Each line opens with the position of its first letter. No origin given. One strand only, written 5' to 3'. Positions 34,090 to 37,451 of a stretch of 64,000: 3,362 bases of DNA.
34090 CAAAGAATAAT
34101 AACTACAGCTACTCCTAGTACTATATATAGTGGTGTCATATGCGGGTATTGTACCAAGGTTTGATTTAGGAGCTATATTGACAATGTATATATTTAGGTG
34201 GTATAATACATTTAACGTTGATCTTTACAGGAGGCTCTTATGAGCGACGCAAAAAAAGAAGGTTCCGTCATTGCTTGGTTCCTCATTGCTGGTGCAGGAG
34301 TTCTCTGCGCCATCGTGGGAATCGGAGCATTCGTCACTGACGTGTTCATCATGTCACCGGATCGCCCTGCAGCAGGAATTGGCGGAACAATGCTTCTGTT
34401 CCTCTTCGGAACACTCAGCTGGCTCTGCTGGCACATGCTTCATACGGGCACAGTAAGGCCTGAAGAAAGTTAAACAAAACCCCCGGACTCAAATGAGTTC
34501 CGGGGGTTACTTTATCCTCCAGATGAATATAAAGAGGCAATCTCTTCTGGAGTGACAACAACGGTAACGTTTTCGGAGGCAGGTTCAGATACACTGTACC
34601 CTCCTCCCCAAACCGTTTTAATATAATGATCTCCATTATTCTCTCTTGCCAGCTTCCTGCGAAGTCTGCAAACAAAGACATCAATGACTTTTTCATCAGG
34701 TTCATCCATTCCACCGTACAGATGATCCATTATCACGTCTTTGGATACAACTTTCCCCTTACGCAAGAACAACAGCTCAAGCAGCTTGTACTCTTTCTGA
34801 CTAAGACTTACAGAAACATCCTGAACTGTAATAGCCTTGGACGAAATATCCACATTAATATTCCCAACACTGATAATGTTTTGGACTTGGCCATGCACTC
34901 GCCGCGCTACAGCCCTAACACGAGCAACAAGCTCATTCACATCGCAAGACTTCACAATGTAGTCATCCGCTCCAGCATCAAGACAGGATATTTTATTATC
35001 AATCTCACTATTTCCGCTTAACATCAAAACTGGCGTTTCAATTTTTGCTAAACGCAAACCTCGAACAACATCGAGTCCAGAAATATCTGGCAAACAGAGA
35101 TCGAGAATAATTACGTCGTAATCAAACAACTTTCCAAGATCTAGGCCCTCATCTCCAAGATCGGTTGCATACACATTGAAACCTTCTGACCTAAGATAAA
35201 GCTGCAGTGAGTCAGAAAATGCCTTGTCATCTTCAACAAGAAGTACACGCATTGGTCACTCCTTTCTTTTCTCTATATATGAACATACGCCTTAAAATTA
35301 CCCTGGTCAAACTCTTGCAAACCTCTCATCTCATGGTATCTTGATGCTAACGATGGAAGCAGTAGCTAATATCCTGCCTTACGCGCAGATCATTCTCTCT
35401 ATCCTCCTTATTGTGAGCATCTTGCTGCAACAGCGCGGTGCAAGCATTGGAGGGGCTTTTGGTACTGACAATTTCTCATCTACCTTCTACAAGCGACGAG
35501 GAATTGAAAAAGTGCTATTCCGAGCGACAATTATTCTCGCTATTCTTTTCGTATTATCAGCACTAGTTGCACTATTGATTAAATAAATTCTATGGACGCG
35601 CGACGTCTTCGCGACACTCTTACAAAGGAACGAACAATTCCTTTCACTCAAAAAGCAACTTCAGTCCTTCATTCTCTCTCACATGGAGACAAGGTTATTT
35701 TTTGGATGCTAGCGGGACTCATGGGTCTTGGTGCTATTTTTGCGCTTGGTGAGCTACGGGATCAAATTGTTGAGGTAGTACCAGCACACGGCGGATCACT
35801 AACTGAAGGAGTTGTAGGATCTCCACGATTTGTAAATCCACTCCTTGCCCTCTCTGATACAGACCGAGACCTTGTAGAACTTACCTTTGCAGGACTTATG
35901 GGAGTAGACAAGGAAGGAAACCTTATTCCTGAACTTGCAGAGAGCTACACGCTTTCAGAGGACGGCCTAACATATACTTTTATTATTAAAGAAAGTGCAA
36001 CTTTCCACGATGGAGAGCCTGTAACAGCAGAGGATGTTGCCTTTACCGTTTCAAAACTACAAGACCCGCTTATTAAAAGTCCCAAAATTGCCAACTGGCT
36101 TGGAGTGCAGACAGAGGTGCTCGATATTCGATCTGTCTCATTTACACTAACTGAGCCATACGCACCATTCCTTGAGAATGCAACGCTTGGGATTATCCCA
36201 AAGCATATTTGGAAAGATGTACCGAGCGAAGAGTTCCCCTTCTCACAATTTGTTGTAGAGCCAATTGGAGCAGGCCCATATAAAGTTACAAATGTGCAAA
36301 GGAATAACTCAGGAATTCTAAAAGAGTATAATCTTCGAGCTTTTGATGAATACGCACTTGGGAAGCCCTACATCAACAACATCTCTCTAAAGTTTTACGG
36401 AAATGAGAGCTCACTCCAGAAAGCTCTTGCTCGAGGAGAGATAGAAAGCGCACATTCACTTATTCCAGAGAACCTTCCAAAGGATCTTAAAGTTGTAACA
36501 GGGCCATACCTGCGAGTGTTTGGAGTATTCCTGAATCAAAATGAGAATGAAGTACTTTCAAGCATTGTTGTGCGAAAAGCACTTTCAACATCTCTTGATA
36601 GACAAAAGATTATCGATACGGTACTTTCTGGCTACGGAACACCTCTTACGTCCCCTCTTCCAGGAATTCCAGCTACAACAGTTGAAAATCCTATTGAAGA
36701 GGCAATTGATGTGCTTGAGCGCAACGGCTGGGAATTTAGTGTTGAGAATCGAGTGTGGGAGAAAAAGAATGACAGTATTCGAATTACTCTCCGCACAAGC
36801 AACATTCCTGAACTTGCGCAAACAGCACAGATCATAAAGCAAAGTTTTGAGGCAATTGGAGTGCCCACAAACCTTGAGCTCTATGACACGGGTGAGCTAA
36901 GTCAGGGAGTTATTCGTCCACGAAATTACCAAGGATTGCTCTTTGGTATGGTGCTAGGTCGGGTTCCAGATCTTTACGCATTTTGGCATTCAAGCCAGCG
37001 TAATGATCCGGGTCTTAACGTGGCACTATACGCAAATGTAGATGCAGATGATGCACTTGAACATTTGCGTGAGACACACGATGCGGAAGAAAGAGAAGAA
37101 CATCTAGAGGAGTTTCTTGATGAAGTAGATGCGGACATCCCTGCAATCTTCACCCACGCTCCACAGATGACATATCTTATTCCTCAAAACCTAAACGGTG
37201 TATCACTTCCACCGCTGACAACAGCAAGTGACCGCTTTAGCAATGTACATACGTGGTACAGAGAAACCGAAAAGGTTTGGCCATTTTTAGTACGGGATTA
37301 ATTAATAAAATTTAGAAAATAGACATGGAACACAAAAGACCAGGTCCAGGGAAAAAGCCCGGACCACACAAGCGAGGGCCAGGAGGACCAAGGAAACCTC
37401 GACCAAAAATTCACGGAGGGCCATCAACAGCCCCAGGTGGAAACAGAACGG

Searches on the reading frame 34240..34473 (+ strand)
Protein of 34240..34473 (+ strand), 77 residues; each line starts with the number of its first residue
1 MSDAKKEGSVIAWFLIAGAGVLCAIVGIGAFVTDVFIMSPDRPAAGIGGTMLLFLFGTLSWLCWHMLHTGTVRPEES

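Call 15: search_protein_families(library=pfam, proteins=[window:34240-34473:+], max_evalue=1)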
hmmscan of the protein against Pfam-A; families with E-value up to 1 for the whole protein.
window:34240-34473:+ (77 aa): 2 families
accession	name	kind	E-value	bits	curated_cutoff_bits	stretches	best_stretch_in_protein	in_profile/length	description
PF10746.14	Phage_holin_2_2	-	0.071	13.3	25.4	0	12-37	33-56/61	Phage holin T7 family, holin superfamily II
PF13567.11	DUF4131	-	0.22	11.6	31.6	1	13-71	6-55/165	Domain of unknown function (DUF4131)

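Call 64: search_protein_families(library=ncbifam, proteins=[window:34240-34470:+], max_evalue=1)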
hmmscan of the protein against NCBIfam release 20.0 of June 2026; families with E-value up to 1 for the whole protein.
window:34240-34470:+ (77 aa): 0 families

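Call 65: search_protein_families(library=padloc, proteins=[window:34240-34470:+], max_evalue=1)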
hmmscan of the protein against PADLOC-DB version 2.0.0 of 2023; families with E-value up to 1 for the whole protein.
window:34240-34470:+ (77 aa): 1 family
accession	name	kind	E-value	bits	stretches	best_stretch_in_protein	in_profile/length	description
PDLC02014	SAVED6--SAVED_TM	-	0.11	10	1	14-72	10-66/314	-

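Call 95: search_protein_families(library=phrogs, proteins=[window:34240-34470:+], max_evalue=0.1)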
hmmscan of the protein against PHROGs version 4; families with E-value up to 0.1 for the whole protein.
window:34240-34470:+ (77 aa): 0 families

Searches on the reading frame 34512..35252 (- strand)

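Call 78: search_protein_families(library=pfam, proteins=[window:34512-35252:-], max_evalue=0.00001)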
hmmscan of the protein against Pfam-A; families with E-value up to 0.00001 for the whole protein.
window:34512-35252:- (246 aa): 2 families
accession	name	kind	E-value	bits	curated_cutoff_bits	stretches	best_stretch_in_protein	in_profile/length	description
PF00072.30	Response_reg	-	1.1e-26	93.6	30.2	1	3-113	1-111/111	Response regulator receiver domain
PF00486.34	Trans_reg_C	-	6.1e-23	81.1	26.2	1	147-220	3-76/77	Transcriptional regulatory protein, C terminal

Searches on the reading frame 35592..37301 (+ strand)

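Call 78: search_protein_families(library=pfam, proteins=[window:35592-37301:+], max_evalue=0.00001)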
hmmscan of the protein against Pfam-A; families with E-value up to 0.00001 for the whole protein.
window:35592-37301:+ (569 aa): 1 family
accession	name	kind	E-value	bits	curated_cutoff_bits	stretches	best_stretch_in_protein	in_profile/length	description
PF00496.27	SBP_bac_5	-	2.9e-58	198.2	32.4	1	111-462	2-354/368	Bacterial extracellular solute-binding proteins, family 5 Middle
